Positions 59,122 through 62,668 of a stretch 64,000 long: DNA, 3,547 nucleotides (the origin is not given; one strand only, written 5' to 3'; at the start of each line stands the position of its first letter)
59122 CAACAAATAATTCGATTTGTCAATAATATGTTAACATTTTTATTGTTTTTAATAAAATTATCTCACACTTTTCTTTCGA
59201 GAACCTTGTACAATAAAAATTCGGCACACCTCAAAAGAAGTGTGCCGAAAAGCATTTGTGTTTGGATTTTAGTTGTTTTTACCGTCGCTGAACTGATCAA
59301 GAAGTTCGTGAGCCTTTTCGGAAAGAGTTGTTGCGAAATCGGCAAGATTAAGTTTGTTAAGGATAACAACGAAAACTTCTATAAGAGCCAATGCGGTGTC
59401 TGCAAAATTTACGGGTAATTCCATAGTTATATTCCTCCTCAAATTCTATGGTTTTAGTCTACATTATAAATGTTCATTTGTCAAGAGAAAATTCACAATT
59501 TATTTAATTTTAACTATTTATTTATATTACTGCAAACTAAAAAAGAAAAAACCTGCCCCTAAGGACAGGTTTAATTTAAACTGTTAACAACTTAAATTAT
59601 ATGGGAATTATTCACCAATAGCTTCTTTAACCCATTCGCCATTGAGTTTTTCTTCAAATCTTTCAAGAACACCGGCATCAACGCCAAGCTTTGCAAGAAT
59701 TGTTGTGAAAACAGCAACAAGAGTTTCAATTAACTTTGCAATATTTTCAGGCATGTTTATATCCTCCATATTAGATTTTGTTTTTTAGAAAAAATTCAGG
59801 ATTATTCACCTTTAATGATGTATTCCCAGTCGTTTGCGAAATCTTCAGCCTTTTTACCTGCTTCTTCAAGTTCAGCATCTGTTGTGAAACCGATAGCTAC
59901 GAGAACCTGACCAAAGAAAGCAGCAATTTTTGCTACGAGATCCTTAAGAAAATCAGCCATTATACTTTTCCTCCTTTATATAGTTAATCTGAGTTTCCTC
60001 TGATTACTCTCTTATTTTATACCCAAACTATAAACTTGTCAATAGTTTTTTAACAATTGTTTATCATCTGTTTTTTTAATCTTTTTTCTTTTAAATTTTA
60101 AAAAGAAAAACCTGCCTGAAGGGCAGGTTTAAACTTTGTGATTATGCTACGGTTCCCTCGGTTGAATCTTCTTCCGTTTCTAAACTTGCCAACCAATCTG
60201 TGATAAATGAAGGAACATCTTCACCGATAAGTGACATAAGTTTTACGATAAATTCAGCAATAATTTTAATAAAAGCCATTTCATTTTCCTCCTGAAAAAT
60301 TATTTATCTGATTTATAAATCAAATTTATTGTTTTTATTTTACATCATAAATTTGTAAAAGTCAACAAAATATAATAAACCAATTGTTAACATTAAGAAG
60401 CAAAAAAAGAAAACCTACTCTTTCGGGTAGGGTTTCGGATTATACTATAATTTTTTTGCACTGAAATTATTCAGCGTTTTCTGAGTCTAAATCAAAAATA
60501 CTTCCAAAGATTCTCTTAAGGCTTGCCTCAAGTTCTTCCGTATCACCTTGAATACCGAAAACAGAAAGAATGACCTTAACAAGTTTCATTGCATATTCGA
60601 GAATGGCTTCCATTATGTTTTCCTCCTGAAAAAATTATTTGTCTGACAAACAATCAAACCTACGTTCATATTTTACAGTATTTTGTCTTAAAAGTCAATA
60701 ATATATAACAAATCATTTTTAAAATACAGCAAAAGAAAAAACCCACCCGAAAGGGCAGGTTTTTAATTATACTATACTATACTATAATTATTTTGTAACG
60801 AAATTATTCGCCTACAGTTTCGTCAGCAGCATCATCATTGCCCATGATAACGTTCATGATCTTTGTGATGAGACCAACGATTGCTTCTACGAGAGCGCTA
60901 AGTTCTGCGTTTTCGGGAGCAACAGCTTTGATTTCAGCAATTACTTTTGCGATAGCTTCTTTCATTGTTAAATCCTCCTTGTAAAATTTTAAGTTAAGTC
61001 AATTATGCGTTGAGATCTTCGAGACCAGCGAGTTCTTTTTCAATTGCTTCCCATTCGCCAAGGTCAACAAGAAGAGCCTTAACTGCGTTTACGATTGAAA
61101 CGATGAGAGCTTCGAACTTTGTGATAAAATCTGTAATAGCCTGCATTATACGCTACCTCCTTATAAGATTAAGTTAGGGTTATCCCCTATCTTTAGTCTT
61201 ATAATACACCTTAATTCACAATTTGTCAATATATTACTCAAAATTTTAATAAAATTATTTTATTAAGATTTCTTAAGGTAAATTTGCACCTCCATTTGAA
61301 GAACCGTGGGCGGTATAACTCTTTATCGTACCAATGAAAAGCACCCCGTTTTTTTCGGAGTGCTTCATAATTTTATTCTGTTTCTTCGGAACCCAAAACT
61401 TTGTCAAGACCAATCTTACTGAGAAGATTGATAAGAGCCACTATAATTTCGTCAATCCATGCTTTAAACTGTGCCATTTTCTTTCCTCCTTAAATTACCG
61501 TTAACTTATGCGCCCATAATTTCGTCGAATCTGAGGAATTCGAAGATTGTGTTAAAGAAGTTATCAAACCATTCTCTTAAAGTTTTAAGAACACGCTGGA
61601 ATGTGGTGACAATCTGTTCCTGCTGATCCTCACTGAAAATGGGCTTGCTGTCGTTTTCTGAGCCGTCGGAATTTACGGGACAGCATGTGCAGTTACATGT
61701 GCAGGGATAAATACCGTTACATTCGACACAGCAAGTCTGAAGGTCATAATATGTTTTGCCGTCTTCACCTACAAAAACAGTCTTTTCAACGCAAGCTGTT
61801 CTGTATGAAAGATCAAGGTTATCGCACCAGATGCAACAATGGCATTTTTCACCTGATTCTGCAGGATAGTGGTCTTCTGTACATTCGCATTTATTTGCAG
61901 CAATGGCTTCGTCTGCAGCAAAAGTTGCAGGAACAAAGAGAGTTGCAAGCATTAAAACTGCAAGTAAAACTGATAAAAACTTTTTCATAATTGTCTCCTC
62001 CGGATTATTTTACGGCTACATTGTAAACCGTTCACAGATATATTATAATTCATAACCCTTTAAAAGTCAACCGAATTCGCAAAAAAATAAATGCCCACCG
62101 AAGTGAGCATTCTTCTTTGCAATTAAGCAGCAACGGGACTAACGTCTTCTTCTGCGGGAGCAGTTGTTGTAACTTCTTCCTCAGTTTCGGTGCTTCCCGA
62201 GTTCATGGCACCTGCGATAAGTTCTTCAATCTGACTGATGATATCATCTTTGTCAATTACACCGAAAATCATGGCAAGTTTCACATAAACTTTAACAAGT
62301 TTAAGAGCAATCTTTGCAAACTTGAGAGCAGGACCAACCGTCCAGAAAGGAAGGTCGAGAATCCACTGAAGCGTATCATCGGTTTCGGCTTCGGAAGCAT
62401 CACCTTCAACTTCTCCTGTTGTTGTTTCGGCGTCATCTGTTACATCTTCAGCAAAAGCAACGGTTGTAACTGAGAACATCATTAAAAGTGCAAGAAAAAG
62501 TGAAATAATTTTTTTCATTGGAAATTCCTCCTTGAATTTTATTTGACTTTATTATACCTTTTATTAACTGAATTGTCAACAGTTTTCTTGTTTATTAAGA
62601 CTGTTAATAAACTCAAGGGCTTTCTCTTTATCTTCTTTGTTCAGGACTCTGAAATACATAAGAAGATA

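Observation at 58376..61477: Tandem array of eleven unannotated small genes encoding a paralogous family of leaderless, acidic, amphipathic peptides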

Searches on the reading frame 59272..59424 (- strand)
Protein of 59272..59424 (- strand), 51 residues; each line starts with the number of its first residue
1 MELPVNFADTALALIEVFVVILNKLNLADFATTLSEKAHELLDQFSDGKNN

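Call 3: search_protein_families(library=pfam, max_evalue=10, proteins=[window:59272-59424:-])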
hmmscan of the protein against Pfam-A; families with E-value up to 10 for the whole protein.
seq(51 aa): 0 families

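Call 4: search_protein_families(library=ncbifam, max_evalue=10, proteins=[window:59272-59424:-])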
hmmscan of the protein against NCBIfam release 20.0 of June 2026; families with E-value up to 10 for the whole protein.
seq(51 aa): 0 families

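Call 24: find_homologous_proteins(query=A3, max_evalue=10)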
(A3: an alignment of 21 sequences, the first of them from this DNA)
Query A3 (21 sequences) (51 aa, profile of the alignment): 22 proteins with E <= 10 among 377 candidates.
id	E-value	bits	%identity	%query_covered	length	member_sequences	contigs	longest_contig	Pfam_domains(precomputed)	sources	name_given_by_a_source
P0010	9.5e-11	59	-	-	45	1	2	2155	-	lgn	-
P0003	1.9e-8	52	-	-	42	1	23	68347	-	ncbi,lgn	-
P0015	1.4e-7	49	-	-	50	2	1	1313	-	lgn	-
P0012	4.5e-7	48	-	-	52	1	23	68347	-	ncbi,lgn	-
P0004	3.3e-6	45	100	100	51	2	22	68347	-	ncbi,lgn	-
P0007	5.3e-5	41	-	-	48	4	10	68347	-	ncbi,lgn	-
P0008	1.8e-4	39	-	-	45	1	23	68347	-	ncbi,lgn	-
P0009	1.9e-4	39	-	-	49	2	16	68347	-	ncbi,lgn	-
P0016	2.4e-4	39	-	-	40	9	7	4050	-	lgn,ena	-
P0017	3.0e-4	39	-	-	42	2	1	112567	-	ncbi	-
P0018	3.7e-4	38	-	-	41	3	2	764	-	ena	-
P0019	5.0e-4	38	-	-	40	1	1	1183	-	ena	-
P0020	5.1e-4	38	-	-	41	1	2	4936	-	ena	-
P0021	6.2e-4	38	-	-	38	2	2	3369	-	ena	-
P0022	6.5e-4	38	-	-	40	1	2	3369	-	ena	-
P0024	2.5e-3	36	-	-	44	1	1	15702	-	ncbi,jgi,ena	jgi:hypothetical protein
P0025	2.0e-2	33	-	-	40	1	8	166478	-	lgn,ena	-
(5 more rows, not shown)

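Call 26: find_encoding_contigs(protein=P0017, flank=8000, max_places=2)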
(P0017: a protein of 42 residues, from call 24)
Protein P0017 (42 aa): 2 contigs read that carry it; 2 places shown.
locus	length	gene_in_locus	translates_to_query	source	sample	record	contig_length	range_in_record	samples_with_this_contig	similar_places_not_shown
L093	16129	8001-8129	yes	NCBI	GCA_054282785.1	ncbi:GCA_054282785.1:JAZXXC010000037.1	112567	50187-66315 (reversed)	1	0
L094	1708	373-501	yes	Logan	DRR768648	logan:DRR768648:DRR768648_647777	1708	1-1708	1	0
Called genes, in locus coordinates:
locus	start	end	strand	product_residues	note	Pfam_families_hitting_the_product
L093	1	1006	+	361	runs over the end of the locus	PF01817:CM_2, PF00800:PDT, PF01842:ACT (weak)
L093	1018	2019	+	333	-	PF00465:Fe-ADH, PF13685:Fe-ADH_2, PF01761:DHQ_synthase, PF24621:DHQS_C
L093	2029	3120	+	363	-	PF01264:Chorismate_synt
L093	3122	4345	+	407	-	PF08501:Shikimate_dh_N, PF13189:Cytidylate_kin2 (faint), PF20720:nSTAND3 (faint), PF13191:AAA_16 (weak), PF13238:AAA_18 (weak), PF13671:AAA_33 (weak), PF01202:SKI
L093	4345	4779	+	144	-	PF01220:DHquinase_II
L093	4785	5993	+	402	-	PF00275:EPSP_synthase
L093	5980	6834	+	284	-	PF03807:F420_oxidored (weak), PF02153:PDH_N, PF20463:PDH_C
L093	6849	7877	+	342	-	PF00793:DAHP_synth_1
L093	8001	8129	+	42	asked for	-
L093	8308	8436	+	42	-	-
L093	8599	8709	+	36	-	-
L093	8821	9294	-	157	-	PF04073:tRNA_edit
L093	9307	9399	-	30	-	-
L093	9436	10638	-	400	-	PF24708:Lip_C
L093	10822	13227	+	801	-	PF00580:UvrD-helicase, PF13086:AAA_11 (weak), PF13604:AAA_30 (faint), PF00580:UvrD-helicase, PF13245:AAA_19, PF13361:UvrD_C, PF13538:UvrD_C_2, PF21196:PcrA_UvrD_tudor, +1 more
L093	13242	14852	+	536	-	PF02450:LCAT (weak)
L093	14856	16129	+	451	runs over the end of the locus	PF12708:Pect-lyase_RHGA_epim, PF00295:Glyco_hydro_28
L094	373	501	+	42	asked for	-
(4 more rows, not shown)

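Call 27: find_encoding_contigs(protein=P0025, flank=8000, max_places=3)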
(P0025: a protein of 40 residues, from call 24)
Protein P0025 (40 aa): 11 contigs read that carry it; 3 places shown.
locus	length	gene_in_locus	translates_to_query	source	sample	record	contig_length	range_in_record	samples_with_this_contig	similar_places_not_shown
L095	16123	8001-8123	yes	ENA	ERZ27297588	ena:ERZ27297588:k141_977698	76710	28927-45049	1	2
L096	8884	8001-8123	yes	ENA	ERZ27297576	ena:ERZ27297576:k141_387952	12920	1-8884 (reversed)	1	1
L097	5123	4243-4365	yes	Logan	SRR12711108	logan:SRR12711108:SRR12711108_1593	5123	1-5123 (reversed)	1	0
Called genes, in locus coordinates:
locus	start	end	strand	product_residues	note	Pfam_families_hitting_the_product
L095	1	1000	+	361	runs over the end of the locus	PF01817:CM_2, PF00800:PDT, PF01842:ACT (weak)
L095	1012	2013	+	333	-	PF00465:Fe-ADH, PF13685:Fe-ADH_2, PF01761:DHQ_synthase, PF24621:DHQS_C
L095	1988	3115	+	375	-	PF01264:Chorismate_synt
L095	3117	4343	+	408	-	PF08501:Shikimate_dh_N, PF13189:Cytidylate_kin2 (faint), PF13238:AAA_18 (weak), PF13671:AAA_33 (weak), PF01202:SKI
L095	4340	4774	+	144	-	PF01220:DHquinase_II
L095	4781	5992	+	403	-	PF00275:EPSP_synthase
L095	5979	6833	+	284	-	PF02153:PDH_N, PF20463:PDH_C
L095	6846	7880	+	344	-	PF00793:DAHP_synth_1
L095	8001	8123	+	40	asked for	-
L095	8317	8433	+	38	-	-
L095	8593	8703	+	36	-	-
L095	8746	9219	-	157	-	PF04073:tRNA_edit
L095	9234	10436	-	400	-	PF24708:Lip_C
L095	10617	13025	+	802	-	PF00580:UvrD-helicase, PF13086:AAA_11 (weak), PF13604:AAA_30 (faint), PF00580:UvrD-helicase, PF13245:AAA_19, PF13361:UvrD_C, PF13538:UvrD_C_2, PF21196:PcrA_UvrD_tudor, +1 more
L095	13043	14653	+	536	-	-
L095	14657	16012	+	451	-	PF12708:Pect-lyase_RHGA_epim, PF00295:Glyco_hydro_28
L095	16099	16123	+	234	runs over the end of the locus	PF00696:AA_kinase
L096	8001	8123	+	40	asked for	-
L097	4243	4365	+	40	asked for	-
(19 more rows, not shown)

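Call 28: find_encoding_contigs(protein=P0024, flank=8000, max_places=2)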
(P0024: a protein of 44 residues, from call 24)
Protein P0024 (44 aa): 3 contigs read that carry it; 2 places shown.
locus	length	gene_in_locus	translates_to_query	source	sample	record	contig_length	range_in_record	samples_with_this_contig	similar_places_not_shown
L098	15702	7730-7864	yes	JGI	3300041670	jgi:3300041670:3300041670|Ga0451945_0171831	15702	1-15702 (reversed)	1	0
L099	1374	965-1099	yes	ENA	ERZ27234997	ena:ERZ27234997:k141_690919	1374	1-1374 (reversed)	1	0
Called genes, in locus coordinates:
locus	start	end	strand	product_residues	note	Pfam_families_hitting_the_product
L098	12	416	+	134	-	PF00155:Aminotran_1_2 (weak)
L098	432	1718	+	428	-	PF01817:CM_2, PF00465:Fe-ADH, PF13685:Fe-ADH_2, PF01761:DHQ_synthase, PF24621:DHQS_C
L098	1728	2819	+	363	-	PF01264:Chorismate_synt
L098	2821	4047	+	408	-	PF08501:Shikimate_dh_N, PF00004:AAA (faint), PF13238:AAA_18 (weak), PF13671:AAA_33 (weak), PF01202:SKI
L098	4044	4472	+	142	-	PF01220:DHquinase_II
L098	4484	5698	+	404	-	PF00275:EPSP_synthase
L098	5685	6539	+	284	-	PF02153:PDH_N, PF20463:PDH_C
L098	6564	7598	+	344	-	PF00793:DAHP_synth_1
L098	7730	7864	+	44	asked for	-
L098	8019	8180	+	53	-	-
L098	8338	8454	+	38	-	-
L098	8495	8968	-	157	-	PF04073:tRNA_edit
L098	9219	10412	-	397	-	PF24708:Lip_C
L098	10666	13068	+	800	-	PF00580:UvrD-helicase, PF13086:AAA_11 (weak), PF01443:Viral_helicase1 (faint), PF00580:UvrD-helicase, PF13245:AAA_19, PF13361:UvrD_C, PF13538:UvrD_C_2, PF21196:PcrA_UvrD_tudor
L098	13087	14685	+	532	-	PF00561:Abhydrolase_1 (faint), PF02450:LCAT (faint)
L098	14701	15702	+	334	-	?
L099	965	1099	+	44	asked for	-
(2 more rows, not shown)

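Call 39: search_solved_structures(query=A3, max_evalue=10)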
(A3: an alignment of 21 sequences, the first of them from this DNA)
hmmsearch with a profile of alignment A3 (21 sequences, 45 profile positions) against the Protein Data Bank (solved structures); distinct sequences matched with E-value up to 10: 6.
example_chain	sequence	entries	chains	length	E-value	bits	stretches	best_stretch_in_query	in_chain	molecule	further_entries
9r1o_A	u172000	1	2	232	0.12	16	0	1-19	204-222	sc-apCC-6-DPH-NR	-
1pw5_A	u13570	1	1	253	0.22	15.1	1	16-36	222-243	nagD protein, putative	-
1vjr_A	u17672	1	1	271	0.27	14.8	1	16-36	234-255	4-nitrophenylphosphatase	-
4y0b_A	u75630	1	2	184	0.43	14.2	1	18-41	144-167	Double Clp-N motif protein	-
6gqc_A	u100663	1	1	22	0.56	13.8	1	6-23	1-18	Phenol-soluble modulin alpha 3 peptide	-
8xyv_A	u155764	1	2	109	5.5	10.6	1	4-32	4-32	De novo designed protein 0705-5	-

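Call 52: find_related_loci(query=A5, collection=metagenome_contigs, flank=6000)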
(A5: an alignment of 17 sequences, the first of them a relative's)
Query A5 (42 aa) in metagenome_contigs; peptide patterns used: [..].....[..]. (x = any residue, [..] = any of these).
600 stretches matched a pattern (row limit reached: there are more); 1 encode a relative of the query (tblastn E <= 1e-3); 1 distinct loci.
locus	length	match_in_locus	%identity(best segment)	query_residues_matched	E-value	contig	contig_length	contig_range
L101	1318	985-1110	76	1-42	3e-20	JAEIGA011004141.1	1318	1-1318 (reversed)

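Call 64: find_related_loci(query=A5, collection=viral_contigs, flank=5000)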
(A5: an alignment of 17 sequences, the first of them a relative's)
Query A5 (42 aa) in viral_contigs; peptide patterns used: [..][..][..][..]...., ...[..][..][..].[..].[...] (x = any residue, [..] = any of these).
214 stretches matched a pattern, but none encodes a relative of the query by tblastn (E <= 1e-3).

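Call 75: search_solved_structures(query=A5, max_evalue=10, show_alignments=2)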
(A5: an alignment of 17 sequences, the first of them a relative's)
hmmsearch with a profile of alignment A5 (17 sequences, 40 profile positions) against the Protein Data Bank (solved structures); distinct sequences matched with E-value up to 10: 12.
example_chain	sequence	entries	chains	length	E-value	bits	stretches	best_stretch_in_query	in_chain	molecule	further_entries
1zk8_A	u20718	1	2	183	0.52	13.4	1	17-35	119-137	Transcriptional regulator, TetR family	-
6fm8_A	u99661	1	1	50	0.58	13.2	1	12-23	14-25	RNA polymerase II-associated protein 3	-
6qkg_A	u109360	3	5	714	1.2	12.2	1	9-25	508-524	NCR A | NCR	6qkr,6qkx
9l7c_I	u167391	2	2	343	1.3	12.1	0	9-33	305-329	Type III-B CRISPR module RAMP protein Cmr6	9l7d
3x1l_H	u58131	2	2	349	1.4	12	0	9-33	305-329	Cmr6 | CRISPR type III-associated protein domain-containing protein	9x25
4f9o_A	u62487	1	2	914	1.7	11.7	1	11-36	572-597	Hexokinase-1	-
1dgk_N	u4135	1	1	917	1.7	11.7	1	11-36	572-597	HEXOKINASE TYPE I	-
4foi_A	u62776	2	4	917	1.7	11.7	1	11-36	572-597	Hexokinase-1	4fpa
1cza_N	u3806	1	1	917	1.7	11.7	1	11-36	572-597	HEXOKINASE TYPE I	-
1hkc_A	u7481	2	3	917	1.7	11.7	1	11-36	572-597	D-GLUCOSE 6-PHOSPHOTRANSFERASE | PROTEIN (HEXOKINASE)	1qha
1hkb_A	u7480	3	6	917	1.7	11.7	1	11-36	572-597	D-GLUCOSE 6-PHOSPHOTRANSFERASE | Hexokinase-1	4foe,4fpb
8x7z_A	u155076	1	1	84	2.4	11.2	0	2-16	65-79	HR1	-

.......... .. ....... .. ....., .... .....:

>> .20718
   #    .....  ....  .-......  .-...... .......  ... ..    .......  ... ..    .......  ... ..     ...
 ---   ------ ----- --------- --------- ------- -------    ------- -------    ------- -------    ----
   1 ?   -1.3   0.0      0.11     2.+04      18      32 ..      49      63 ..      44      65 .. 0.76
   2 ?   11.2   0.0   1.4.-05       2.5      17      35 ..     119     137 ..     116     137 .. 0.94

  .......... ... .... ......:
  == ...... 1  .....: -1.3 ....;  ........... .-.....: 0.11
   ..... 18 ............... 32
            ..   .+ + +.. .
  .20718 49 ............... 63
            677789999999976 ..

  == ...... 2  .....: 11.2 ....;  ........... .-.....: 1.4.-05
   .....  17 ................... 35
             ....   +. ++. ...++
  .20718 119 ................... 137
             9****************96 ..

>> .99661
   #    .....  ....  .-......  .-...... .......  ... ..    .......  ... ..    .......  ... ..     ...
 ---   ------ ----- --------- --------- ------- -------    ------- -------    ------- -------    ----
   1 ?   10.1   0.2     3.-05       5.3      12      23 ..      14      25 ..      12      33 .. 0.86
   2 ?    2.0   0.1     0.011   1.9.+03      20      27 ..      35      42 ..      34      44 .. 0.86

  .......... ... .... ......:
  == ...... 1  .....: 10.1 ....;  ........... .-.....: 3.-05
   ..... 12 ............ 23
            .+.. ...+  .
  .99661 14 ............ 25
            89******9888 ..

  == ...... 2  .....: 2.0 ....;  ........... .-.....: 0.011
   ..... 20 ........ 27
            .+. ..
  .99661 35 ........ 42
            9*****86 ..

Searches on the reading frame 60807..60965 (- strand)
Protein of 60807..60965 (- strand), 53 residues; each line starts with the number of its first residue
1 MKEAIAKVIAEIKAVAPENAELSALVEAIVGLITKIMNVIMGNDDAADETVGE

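Call 3: search_protein_families(library=pfam, max_evalue=10, proteins=[window:60807-60965:-])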
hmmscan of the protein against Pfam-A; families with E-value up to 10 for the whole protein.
seq(53 aa): 2 families
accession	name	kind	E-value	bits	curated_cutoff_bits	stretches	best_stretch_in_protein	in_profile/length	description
PF16763.10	Spidroin_N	-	0.046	14.2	27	1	1-46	61-106/125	Major ampullate spidroin 1, spider silk protein 1, N-term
PF12169.13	DNA_pol3_gamma3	-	0.095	12.9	24.4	1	1-51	26-76/143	DNA polymerase III subunits gamma and tau domain III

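Call 4: search_protein_families(library=ncbifam, max_evalue=10, proteins=[window:60807-60965:-])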
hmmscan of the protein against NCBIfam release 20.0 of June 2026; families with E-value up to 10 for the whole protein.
seq(53 aa): 1 family
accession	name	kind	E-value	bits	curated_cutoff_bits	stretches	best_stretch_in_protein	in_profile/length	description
NF007598.0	PRK10244.1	equivalog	0.14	12.7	78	1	1-43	1-43/88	anti-adapter protein IraP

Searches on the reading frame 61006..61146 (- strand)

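Call 3: search_protein_families(library=pfam, max_evalue=10, proteins=[window:61006-61146:-])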
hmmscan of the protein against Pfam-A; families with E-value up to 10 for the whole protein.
seq(47 aa): 0 families

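Call 4: search_protein_families(library=ncbifam, max_evalue=10, proteins=[window:61006-61146:-])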
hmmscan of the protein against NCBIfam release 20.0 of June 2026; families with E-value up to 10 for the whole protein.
seq(47 aa): 1 family
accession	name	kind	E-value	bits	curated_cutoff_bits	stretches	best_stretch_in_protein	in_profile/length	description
NF001638.0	PRK00418.1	equivalog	0.014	15.3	83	1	25-45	34-54/65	DNA gyrase inhibitor YacG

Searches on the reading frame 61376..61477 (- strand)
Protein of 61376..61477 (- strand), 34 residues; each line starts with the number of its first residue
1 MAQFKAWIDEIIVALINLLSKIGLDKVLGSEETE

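Call 3: search_protein_families(library=pfam, max_evalue=10, proteins=[window:61376-61477:-])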
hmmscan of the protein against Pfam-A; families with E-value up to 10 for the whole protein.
seq(34 aa): 1 family
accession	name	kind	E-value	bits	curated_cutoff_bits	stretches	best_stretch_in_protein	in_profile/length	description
PF14816.11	CANIN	-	0.073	12.6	25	1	2-28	266-292/370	Coiled-coil and Nse Interacting (CANIN) domain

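Call 4: search_protein_families(library=ncbifam, max_evalue=10, proteins=[window:61376-61477:-])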
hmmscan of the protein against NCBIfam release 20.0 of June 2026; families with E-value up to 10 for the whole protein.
seq(34 aa): 0 families

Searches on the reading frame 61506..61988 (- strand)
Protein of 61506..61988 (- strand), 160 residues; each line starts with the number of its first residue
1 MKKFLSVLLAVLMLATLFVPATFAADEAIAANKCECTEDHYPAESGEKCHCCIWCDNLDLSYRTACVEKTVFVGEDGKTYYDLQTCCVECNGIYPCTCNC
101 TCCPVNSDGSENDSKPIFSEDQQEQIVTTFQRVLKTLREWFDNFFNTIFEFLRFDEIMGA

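Call 16: search_protein_families(library=pfam, max_evalue=1, proteins=[window:61506-61988:-])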
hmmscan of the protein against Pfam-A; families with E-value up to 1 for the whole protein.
window:61506-61988:- (160 aa): 1 family
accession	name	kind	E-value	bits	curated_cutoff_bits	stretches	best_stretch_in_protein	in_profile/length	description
PF08139.17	LPAM_1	-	0.23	12.4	20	1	1-15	1-15/18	Prokaryotic membrane lipoprotein lipid attachment site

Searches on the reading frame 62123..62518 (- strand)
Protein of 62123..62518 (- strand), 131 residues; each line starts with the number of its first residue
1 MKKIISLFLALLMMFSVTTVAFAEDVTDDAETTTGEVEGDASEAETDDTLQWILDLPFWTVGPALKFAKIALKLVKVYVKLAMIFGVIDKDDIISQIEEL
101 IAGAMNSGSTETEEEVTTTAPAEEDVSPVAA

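Call 16: search_protein_families(library=pfam, max_evalue=1, proteins=[window:62123-62518:-])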
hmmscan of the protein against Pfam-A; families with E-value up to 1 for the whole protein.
window:62123-62518:- (131 aa): 2 families
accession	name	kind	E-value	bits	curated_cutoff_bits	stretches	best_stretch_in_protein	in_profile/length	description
PF21827.1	New_glue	-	0.073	13.3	31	1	1-44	1-46/94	New glue protein family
PF09971.14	DUF2206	-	0.2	10.9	35.6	1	3-22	218-236/368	Predicted membrane protein (DUF2206)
